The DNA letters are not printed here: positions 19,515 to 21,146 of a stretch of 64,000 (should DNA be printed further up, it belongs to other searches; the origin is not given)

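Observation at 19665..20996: Adenylate kinase fused in frame to a histone-H1-like, Pro/Ala-rich, coiled-coil C-terminal tail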

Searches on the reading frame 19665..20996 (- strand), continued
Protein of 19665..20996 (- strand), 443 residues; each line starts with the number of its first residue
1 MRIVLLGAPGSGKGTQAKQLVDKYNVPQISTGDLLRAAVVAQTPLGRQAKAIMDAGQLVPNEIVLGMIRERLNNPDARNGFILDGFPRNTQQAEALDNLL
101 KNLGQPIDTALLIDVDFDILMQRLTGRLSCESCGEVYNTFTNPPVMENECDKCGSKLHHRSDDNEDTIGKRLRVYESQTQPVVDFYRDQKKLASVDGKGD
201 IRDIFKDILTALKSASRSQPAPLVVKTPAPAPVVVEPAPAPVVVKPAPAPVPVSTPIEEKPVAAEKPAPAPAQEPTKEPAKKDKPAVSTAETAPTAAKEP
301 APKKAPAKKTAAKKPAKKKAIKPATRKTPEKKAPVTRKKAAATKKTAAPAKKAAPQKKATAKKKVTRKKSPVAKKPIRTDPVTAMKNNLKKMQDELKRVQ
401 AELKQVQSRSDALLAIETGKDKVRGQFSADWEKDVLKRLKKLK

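Call 11: find_related_loci(query=A1, collection=genome_contigs, flank=6000)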
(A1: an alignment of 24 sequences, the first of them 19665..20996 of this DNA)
Query A1 (443 aa) in genome_contigs; peptide patterns used: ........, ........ (x = any residue, [..] = any of these).
600 stretches matched a pattern (row limit reached: there are more); 591 encode a relative of the query (tblastn E <= 1e-3); the best 80 are kept; 80 distinct loci.
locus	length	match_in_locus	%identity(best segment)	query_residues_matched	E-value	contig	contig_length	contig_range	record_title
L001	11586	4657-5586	55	1-314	5e-106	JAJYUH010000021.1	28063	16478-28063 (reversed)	MAG: Natronospirales bacterium isolate DX4.bin23 NODE_591_length_28063_cov_82.125680, whole genome shotgun sequence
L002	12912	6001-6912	50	1-344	6e-98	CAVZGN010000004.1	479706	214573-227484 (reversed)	MAG: uncultured proteobacterium isolate MFD03044.bin.1.30 genome assembly, contig: contig_53660, whole genome shotgun se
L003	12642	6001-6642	69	1-214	1e-96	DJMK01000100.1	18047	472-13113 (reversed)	MAG TPA_asm: Proteobacteria bacterium UBA6492 UBA6492_contig_15563, whole genome shotgun sequence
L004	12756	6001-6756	60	1-251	5e-96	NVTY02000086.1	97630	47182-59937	MAG: Thiotrichaceae bacterium isolate NORP103 MHASMcontig_230953, whole genome shotgun sequence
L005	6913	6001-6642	66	1-214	1e-91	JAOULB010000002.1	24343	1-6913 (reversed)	MAG: Gammaproteobacteria bacterium isolate 8_1_Jan_SF_Bin63 8_1_Jan_SF_Bin63_scaffold_823_c1, whole genome shotgun seque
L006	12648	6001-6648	59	1-215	4e-84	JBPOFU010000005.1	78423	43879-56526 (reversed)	MAG: Oceanococcus sp. isolate MAG_31 MAG_31_5, whole genome shotgun sequence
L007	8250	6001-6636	59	1-212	9e-80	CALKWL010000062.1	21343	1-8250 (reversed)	MAG TPA_asm: uncultured Gammaproteobacteria bacterium isolate SRR6007445_bin.51_CONCOCT_v1.1_MAG genome assembly, contig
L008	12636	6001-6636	58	1-212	3e-79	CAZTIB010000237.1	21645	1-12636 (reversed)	MAG TPA_asm: uncultured Chromatiaceae bacterium isolate binchicken_co231_217 genome assembly, contig: k141_4438015, whol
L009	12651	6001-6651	55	1-217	3e-77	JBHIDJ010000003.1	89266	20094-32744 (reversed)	MAG: Acidiferrobacterales bacterium isolate Baj_1_bin.3 NODE_3_length_89266_cov_12.507751, whole genome shotgun sequence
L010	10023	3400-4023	56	1-208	1e-76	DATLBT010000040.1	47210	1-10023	MAG TPA_asm: Verrucomicrobiia bacterium isolate SMAG_U14305 k141_3076860, whole genome shotgun sequence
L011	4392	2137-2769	55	2-212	3e-76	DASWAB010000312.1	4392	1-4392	MAG TPA_asm: Nitrospirota bacterium isolate SMAG_U2643 k141_748501, whole genome shotgun sequence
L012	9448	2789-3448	55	1-216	1e-75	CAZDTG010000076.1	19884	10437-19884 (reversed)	MAG TPA_asm: uncultured Steroidobacteraceae bacterium isolate SRP272529_co1_120 genome assembly, contig: NODE_4468_lengt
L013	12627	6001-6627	57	1-208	1e-75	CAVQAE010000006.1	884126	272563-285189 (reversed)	MAG: uncultured Gammaproteobacteria bacterium isolate MFD09286.bin.1.248 genome assembly, contig: contig_46978, whole ge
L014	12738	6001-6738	51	1-240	3e-75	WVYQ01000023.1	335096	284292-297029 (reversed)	MAG: Woeseiaceae bacterium isolate CS3-C006 C_merged_R1_(paired)_contig_125346, whole genome shotgun sequence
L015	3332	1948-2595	55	1-212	1e-74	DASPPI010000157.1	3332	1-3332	MAG TPA_asm: Steroidobacteraceae bacterium isolate SMAG_U12169 k141_1078032, whole genome shotgun sequence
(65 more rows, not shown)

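Call 15: list_cluster_members(proteins=[window:19668-20996:-, P0001, P0005, P0010, P0027, P0011, P0035, P0048, P0070, P0081])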
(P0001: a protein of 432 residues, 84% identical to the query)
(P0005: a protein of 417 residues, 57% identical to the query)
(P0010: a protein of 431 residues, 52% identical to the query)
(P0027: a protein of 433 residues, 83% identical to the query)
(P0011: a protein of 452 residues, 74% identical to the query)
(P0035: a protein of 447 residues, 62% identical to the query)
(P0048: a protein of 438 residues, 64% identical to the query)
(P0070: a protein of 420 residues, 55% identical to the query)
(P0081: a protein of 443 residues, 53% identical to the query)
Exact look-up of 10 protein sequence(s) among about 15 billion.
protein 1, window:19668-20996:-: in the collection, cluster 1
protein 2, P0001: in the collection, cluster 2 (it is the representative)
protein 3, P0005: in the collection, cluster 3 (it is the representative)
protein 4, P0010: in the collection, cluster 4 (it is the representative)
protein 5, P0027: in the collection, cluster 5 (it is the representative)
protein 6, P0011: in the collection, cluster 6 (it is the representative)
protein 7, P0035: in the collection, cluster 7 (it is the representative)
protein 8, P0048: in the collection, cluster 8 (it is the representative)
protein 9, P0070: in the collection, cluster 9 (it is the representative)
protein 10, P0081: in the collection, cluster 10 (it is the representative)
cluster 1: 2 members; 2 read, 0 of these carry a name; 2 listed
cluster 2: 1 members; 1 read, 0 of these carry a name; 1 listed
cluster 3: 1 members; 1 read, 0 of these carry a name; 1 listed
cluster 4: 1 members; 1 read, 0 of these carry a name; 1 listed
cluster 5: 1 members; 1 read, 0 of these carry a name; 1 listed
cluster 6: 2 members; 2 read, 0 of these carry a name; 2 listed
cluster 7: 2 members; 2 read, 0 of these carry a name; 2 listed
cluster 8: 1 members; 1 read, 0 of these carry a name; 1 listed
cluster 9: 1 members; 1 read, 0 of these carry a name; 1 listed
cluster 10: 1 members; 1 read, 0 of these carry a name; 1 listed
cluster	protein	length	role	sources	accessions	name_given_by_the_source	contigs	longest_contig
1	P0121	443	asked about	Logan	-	-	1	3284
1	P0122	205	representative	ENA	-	-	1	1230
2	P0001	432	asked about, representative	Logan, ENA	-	-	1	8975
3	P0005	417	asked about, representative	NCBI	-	-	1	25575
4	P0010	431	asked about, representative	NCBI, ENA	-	-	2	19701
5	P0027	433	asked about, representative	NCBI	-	-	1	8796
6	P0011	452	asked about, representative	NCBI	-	-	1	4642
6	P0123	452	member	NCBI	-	-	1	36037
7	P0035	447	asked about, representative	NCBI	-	-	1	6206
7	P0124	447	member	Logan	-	-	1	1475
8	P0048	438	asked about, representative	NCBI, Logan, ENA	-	-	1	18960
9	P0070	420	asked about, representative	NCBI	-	-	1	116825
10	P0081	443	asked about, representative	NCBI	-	-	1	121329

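Call 17: find_encoding_contigs(protein=window:19665-20996:-, flank=3000, max_places=4)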
Protein window:19665-20996:- (443 aa): 1 contig read that carries it; 1 place shown.
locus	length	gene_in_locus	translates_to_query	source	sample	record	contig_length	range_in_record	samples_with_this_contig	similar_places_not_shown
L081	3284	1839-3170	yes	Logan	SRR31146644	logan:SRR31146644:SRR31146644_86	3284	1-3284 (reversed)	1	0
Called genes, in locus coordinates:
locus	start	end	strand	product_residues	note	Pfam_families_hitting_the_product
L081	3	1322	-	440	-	?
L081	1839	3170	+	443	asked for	PF00406:ADK, PF13207:AAA_17, PF13671:AAA_33 (faint), PF05191:ADK_lid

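Call 18: find_encoding_contigs(protein=P0076, flank=8000, max_places=3)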
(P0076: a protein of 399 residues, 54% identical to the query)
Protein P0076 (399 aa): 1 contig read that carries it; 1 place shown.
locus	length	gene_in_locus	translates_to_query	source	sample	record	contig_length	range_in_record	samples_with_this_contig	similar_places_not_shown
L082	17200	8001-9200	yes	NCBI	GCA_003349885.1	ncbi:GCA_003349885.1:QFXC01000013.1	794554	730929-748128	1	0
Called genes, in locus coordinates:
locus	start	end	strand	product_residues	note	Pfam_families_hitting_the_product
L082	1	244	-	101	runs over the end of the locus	PF04359:DUF493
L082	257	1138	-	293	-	PF01063:Aminotran_4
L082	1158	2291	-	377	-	PF00768:Peptidase_S11, PF13354:Beta-lactamase2, PF07943:PBP5_C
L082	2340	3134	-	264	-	PF03330:DPBB_1, PF05036:SPOR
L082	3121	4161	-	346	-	PF13406:SLT_2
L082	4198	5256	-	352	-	PF01098:FTSW_RODA_SPOVE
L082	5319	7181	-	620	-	PF03717:PBP_dimer, PF00905:Transpeptidase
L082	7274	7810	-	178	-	PF00719:Pyrophosphatase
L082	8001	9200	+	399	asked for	PF00406:ADK, PF13207:AAA_17, PF05191:ADK_lid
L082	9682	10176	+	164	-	PF08238:Sel1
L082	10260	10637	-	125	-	PF00085:Thioredoxin, PF14595:Thioredoxin_9 (weak), PF13098:Thioredoxin_2 (weak), PF13905:Thioredoxin_8 (faint)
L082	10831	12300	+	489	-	PF00370:FGGY_N, PF02782:FGGY_C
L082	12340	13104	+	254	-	PF03009:GDPD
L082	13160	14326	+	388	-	PF01266:DAO, PF12831:FAD_oxidored (faint), PF13450:NAD_binding_8 (weak)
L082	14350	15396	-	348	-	PF00072:Response_reg, PF13487:HD_5, PF01966:HD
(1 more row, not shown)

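Call 36: predict_structure(alignment_id=A3)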
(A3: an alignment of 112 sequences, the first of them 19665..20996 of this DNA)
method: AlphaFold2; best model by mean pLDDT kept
length: 443 residues; sequences in the alignment: 112
mean_pLDDT: 75.8   pTM: 0.52
mean pLDDT of the five models: 75.8, 75.6, 72.8, 72.3, 72.0
residues with pLDDT >= 90: 225; 70-90: 57; 50-70: 52; < 50: 109
segments of 3 or more residues with pLDDT < 50: 254-258, 266-273, 275-278, 280-289, 291-294, 296-299, 304-307, 309-318, 320-323, 327-330, 335-376
pLDDT, mean of each block of 10 residues (from residue 1): 93 94 95 91 95 94 95 93 94 96 96 93 88 89 88 91 82 91 97 94 95 87 56 58 55 47 46 45 43 44 47 42 42 43 40 38 40 50 89 96 97 95 95 97 89
secondary structure, 60 per line:
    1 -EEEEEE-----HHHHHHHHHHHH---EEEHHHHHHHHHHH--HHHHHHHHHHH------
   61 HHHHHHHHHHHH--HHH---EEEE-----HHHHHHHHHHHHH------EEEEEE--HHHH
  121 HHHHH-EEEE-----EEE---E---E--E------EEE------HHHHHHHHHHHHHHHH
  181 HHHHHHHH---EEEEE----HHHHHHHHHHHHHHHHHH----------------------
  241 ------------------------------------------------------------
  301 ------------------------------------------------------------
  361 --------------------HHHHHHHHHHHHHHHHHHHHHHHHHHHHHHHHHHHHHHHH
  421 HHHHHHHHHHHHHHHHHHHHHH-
elements in order: E2-7 H13-24 E28-30 H31-41 H44-54 H61-72 E81-84 H90-102 E109-114 H117-125 E127-130 E136-138 E156-158 H165-188 E192-196 H201-218 H381-442
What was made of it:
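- On Left-handed alpha-helical coiled coil: Helix 381-442 has pLDDT 89-97 (call 36).
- Checked: A C-terminal helix: AlphaFold2 gives one helix over 381-442 with pLDDT 89-97, and no secondary structure with pLDDT 38-58 over about 220-378 (call 36).
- AlphaFold2 gives a confident Adk domain, a disordered 220-378 and a confident single helix over 381-442 (call 36). The AlphaFold2 report (call 36) gives only per-residue confidence and secondary structure, so contact between helix and Adk domain could not be assessed.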

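Call 40: find_encoding_contigs(protein=P0001, flank=5000, max_places=2)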
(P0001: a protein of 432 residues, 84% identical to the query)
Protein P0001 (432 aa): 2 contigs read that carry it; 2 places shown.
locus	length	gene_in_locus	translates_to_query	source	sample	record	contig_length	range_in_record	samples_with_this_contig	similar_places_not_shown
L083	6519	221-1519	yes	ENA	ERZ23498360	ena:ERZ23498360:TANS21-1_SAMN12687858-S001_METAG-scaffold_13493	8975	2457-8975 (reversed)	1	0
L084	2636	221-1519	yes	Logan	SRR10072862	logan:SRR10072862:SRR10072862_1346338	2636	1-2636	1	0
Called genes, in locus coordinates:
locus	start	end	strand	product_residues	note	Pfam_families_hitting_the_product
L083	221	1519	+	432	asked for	PF00406:ADK, PF13207:AAA_17, PF05191:ADK_lid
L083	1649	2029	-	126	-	PF00085:Thioredoxin, PF14595:Thioredoxin_9 (weak), PF13098:Thioredoxin_2 (weak), PF13905:Thioredoxin_8 (faint)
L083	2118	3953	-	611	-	PF02463:SMC_N (faint), PF00664:ABC_membrane, PF00005:ABC_tran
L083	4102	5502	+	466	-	PF00370:FGGY_N, PF02782:FGGY_C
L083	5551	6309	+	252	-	PF03009:GDPD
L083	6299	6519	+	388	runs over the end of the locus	PF01266:DAO, PF12831:FAD_oxidored (weak), PF13450:NAD_binding_8 (weak)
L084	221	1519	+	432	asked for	PF00406:ADK, PF13207:AAA_17, PF05191:ADK_lid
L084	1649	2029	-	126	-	PF00085:Thioredoxin, PF14595:Thioredoxin_9 (weak), PF13098:Thioredoxin_2 (weak), PF13905:Thioredoxin_8 (faint)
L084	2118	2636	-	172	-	?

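Call 41: find_encoding_contigs(protein=P0004, flank=8000, max_places=2)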
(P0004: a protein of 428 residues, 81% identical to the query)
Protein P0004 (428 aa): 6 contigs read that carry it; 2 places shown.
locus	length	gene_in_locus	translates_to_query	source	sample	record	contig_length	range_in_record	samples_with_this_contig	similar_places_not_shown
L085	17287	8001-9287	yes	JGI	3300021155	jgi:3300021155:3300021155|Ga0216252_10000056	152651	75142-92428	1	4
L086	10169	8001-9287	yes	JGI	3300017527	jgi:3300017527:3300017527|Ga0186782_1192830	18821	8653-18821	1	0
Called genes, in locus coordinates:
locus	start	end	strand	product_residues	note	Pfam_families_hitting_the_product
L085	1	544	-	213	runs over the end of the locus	PF21948:LplA-B_cat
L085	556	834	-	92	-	PF04359:DUF493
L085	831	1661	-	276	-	PF01063:Aminotran_4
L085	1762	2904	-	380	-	PF00768:Peptidase_S11, PF13354:Beta-lactamase2, PF07943:PBP5_C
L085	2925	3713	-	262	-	PF03330:DPBB_1, PF05036:SPOR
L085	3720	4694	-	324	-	PF13406:SLT_2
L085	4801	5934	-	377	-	PF01098:FTSW_RODA_SPOVE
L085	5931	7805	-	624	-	PF03717:PBP_dimer, PF00905:Transpeptidase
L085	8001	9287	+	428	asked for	PF00406:ADK, PF13207:AAA_17, PF05191:ADK_lid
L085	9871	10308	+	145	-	PF08238:Sel1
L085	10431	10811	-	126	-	PF00085:Thioredoxin, PF13098:Thioredoxin_2 (faint), PF13905:Thioredoxin_8 (faint)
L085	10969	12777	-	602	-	PF00664:ABC_membrane, PF00005:ABC_tran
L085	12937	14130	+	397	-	PF13487:HD_5, PF01966:HD (weak)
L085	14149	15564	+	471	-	PF00370:FGGY_N, PF02782:FGGY_C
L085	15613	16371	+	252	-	PF03009:GDPD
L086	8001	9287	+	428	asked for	PF00406:ADK, PF13207:AAA_17, PF05191:ADK_lid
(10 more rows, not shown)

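Call 48: search_solved_structures(query=window:19665-20996:-, max_evalue=1e-20, show_alignments=1)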
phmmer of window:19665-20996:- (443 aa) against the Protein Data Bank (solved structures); distinct sequences matched with E-value up to 1e-20: 91 (the best 60 are shown).
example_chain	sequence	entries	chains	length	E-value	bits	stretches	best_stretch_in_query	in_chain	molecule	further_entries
5g3z_A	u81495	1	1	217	2.4e-73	251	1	1-211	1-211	ADENYLATE KINSE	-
5g3y_A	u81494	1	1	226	7.3e-73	249.4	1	1-213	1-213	ADENYLATE KINSE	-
2qaj_A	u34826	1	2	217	2.8e-71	244.2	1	1-213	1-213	Adenylate kinase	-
1p3j_A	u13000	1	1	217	4.2e-71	243.6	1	1-212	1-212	Adenylate kinase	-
2p3s_A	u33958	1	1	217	4.5e-71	243.5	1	1-211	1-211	Adenylate kinase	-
2eu8_A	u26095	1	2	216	4.8e-71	243.4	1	1-211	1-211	Adenylate kinase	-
4qbh_A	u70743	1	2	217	5.1e-71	243.3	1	1-212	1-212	Adenylate kinase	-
5x6i_A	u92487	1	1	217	1.1e-70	242.2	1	1-212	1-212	Adenylate kinase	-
2ori_A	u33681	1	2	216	1.8e-70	241.5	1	1-211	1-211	Adenylate kinase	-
2oo7_A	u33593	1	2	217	2.8e-70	240.8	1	1-212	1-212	Adenylate kinase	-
5g40_A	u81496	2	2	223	3e-70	240.7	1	1-212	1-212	ADENYLATE KINSE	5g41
3dl0_A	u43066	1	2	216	3.7e-70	240.5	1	1-211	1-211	Adenylate kinase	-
2osb_A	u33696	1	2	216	4.5e-70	240.2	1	1-211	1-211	Adenylate kinase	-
4qbi_A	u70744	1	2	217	6.7e-70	239.6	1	1-212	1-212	Adenylate kinase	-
3dkv_A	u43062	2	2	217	9.2e-70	239.2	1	1-212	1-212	Adenylate kinase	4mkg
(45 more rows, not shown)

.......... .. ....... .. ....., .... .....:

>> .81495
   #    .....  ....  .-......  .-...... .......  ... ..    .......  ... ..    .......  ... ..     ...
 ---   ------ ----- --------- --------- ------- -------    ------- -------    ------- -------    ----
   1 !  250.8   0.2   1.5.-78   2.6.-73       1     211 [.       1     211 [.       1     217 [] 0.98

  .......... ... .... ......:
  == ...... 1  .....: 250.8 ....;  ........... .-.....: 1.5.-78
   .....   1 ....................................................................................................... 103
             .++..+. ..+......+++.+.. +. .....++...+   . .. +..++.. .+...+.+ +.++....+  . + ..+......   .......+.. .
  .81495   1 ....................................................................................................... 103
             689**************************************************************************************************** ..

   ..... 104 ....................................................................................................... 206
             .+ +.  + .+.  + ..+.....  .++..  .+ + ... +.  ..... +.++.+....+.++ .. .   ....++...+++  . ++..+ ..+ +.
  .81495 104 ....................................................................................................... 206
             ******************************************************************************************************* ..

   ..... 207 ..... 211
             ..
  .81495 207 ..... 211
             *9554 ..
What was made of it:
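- On Zinc-lid (Cys4) subtype of long-lid Adk (PF05191): The best PDB matches are Bacillus-type Zn-lid Adks (call 48).
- Checked: Solved Zn-lid Adks align over residues 1-211/213 (call 48).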
